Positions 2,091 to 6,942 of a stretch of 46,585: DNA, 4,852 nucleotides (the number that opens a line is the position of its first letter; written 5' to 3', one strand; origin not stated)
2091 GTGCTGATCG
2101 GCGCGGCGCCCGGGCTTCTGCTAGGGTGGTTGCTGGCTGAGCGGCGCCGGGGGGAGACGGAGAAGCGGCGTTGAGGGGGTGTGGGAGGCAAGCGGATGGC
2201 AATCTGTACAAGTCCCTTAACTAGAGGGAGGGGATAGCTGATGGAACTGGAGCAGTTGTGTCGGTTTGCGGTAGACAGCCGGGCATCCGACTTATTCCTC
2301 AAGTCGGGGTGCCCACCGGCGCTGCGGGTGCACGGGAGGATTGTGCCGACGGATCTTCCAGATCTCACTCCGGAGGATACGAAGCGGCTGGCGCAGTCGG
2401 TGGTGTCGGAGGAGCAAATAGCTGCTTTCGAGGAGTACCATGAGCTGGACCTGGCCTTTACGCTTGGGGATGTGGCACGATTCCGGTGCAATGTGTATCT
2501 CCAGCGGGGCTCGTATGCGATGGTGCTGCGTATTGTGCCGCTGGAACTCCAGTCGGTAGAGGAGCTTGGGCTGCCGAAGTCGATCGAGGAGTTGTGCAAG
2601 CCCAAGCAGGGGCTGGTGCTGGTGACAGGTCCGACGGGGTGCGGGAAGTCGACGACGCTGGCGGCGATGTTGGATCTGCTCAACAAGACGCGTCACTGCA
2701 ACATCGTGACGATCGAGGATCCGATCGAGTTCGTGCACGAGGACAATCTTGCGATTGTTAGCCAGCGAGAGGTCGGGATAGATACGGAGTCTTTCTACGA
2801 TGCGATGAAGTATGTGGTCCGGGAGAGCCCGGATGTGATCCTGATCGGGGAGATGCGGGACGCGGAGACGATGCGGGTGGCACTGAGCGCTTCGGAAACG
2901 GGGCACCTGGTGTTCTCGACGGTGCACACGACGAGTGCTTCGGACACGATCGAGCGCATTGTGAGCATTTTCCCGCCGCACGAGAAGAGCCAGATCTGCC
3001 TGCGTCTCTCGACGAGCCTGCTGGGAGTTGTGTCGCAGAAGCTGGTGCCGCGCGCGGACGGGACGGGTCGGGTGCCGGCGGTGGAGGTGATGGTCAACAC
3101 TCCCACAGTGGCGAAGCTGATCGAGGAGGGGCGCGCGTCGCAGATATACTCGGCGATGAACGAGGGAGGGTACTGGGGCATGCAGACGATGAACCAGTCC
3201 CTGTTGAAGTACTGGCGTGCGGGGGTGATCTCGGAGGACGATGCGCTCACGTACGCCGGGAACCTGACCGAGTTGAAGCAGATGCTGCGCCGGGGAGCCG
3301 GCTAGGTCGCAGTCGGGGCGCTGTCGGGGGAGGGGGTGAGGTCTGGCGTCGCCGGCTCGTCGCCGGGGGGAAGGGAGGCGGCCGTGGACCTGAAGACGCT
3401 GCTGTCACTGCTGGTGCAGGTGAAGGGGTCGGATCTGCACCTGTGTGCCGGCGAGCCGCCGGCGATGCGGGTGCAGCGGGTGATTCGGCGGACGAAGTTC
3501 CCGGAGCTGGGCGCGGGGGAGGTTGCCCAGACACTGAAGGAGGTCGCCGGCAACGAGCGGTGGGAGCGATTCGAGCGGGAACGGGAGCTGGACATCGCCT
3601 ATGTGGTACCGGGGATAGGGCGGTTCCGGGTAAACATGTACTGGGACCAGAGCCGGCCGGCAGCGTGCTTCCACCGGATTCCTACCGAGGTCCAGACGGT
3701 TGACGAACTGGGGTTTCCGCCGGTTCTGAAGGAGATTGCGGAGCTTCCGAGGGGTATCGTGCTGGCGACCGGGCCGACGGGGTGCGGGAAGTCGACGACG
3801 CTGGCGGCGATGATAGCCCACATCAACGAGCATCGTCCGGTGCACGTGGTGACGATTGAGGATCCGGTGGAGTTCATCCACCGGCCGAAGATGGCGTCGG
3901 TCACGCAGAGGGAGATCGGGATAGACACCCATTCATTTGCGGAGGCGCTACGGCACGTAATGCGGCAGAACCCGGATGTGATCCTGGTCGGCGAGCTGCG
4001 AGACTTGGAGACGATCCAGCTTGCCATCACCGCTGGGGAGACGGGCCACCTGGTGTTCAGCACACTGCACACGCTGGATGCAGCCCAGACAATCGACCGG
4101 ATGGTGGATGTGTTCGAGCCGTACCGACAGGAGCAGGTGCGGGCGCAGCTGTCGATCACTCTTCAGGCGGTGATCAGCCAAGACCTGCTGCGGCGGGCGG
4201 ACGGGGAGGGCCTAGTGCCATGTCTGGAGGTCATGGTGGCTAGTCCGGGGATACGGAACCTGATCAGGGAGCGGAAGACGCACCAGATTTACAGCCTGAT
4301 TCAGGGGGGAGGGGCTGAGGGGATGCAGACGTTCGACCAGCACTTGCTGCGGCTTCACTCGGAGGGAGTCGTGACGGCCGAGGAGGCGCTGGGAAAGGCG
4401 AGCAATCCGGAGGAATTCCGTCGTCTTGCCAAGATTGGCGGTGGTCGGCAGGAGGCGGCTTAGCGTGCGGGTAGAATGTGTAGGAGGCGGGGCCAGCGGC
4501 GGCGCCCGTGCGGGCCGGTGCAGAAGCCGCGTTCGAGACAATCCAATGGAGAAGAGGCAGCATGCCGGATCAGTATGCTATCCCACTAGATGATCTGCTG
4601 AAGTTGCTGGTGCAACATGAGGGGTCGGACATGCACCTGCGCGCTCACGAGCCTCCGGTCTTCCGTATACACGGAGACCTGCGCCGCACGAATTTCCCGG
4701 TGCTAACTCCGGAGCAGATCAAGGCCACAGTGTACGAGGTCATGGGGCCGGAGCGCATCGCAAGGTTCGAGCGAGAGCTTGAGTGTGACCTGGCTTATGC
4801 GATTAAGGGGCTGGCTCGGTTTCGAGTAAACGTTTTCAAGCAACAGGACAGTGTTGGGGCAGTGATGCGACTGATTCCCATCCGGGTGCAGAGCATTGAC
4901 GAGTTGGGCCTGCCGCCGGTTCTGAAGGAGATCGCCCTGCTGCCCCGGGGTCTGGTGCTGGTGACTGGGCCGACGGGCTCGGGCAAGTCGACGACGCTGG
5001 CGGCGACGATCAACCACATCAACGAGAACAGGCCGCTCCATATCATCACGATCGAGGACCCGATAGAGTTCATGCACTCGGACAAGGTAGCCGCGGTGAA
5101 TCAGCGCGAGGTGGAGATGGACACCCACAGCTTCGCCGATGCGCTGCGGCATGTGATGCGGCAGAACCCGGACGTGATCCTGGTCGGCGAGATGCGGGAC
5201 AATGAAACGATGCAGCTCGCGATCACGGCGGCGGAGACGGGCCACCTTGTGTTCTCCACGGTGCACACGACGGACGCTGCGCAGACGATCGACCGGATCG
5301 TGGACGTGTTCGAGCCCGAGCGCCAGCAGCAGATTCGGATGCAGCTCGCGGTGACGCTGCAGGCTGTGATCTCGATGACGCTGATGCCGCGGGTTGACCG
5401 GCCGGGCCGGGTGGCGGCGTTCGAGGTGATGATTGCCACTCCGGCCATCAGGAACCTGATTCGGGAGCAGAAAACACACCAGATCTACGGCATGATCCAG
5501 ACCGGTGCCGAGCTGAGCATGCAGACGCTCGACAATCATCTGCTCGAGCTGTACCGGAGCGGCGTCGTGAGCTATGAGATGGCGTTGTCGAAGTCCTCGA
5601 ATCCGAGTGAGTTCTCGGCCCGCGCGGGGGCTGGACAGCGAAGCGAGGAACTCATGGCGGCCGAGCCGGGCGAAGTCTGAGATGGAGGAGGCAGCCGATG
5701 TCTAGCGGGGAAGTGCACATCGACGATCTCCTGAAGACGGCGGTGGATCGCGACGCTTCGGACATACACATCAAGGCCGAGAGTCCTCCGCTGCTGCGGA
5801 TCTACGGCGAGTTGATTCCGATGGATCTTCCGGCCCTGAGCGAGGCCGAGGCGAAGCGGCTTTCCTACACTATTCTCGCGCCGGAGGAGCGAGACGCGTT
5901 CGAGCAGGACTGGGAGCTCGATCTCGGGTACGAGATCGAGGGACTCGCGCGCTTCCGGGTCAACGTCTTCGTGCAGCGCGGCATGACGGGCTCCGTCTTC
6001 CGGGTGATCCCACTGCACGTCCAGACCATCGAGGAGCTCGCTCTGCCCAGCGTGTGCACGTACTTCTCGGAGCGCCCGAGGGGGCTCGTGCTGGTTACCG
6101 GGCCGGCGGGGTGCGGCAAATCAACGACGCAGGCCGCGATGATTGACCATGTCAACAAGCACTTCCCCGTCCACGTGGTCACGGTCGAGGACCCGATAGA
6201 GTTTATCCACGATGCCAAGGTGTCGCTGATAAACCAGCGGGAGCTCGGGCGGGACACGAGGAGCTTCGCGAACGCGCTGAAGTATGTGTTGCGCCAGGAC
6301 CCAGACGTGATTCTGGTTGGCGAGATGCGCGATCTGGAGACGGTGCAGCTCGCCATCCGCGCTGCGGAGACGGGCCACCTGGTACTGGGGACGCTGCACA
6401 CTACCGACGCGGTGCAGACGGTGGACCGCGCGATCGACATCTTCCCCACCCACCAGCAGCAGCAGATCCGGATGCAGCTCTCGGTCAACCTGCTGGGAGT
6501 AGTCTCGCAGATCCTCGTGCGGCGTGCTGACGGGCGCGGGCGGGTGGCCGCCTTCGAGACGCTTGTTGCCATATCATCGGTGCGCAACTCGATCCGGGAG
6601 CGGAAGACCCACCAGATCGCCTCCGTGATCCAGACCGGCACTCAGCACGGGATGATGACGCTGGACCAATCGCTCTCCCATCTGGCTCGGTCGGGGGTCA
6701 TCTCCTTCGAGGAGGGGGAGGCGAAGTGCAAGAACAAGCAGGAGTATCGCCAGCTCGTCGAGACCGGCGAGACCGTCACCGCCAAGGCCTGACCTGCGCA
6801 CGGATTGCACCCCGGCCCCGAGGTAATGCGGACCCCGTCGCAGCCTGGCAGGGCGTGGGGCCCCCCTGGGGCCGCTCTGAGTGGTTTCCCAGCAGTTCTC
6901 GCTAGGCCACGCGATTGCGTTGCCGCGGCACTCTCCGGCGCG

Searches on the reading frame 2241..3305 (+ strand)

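Call 48: search_protein_families(library=pfam, proteins=[window:2241-3305:+], max_evalue=0.00001)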
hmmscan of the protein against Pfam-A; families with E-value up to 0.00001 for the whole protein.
window:2241-3305:+ (354 aa): 1 family
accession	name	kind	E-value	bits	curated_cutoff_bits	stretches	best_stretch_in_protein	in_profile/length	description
PF00437.27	T2SSE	-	1.9e-46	158.9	24.9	1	105-278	120-287/370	Type II/IV secretion system protein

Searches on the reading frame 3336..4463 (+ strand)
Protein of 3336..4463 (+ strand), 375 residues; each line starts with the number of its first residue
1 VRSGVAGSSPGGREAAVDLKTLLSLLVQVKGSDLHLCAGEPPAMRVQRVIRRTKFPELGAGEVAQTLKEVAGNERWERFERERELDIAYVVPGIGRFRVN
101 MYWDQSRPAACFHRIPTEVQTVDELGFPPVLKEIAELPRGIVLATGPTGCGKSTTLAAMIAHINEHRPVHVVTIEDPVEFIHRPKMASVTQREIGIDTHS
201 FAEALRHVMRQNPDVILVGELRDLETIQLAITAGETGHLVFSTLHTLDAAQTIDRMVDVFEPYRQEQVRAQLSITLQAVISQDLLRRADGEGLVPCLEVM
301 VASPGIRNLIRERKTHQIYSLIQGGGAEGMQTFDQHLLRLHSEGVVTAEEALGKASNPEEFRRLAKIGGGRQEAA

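Call 48: search_protein_families(library=pfam, proteins=[window:3336-4463:+], max_evalue=0.00001)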
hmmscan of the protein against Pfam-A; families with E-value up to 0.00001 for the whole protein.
window:3336-4463:+ (375 aa): 1 family
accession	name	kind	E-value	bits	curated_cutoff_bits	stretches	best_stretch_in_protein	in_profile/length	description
PF00437.27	T2SSE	-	2.2e-43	148.8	24.9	1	131-290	134-283/370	Type II/IV secretion system protein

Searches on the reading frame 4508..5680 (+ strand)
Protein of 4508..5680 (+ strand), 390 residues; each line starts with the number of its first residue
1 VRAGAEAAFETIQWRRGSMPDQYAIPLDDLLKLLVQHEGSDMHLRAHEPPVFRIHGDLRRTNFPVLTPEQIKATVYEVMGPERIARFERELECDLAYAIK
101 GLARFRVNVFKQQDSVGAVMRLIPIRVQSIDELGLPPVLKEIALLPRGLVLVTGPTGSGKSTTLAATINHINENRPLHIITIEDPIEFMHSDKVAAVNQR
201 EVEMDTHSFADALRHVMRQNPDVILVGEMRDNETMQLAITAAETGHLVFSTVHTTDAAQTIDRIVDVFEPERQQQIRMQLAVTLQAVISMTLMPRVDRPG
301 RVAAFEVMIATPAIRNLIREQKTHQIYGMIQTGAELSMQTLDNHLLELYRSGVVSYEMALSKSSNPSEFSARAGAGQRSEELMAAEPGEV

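Call 48: search_protein_families(library=pfam, proteins=[window:4508-5680:+], max_evalue=0.00001)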
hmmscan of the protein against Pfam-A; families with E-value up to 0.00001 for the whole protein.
window:4508-5680:+ (390 aa): 1 family
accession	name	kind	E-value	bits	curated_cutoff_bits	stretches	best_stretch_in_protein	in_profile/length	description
PF00437.27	T2SSE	-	3.4e-47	161.3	24.9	1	30-334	15-313/370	Type II/IV secretion system protein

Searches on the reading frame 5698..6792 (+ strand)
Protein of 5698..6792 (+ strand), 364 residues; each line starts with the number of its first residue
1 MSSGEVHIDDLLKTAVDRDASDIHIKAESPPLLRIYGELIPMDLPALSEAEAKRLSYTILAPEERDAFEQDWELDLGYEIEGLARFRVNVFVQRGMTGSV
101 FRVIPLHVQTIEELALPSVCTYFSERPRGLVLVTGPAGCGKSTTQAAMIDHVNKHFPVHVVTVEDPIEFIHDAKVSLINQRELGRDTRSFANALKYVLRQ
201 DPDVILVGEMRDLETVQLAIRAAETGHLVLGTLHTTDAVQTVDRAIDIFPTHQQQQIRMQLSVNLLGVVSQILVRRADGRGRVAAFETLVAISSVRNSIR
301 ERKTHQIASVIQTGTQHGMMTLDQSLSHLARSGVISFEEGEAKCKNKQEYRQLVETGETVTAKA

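Call 48: search_protein_families(library=pfam, proteins=[window:5698-6792:+], max_evalue=0.00001)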
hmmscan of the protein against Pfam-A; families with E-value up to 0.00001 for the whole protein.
window:5698-6792:+ (364 aa): 1 family
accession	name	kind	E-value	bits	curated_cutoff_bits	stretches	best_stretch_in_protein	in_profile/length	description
PF00437.27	T2SSE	-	5.8e-44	150.7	24.9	1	8-358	12-355/370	Type II/IV secretion system protein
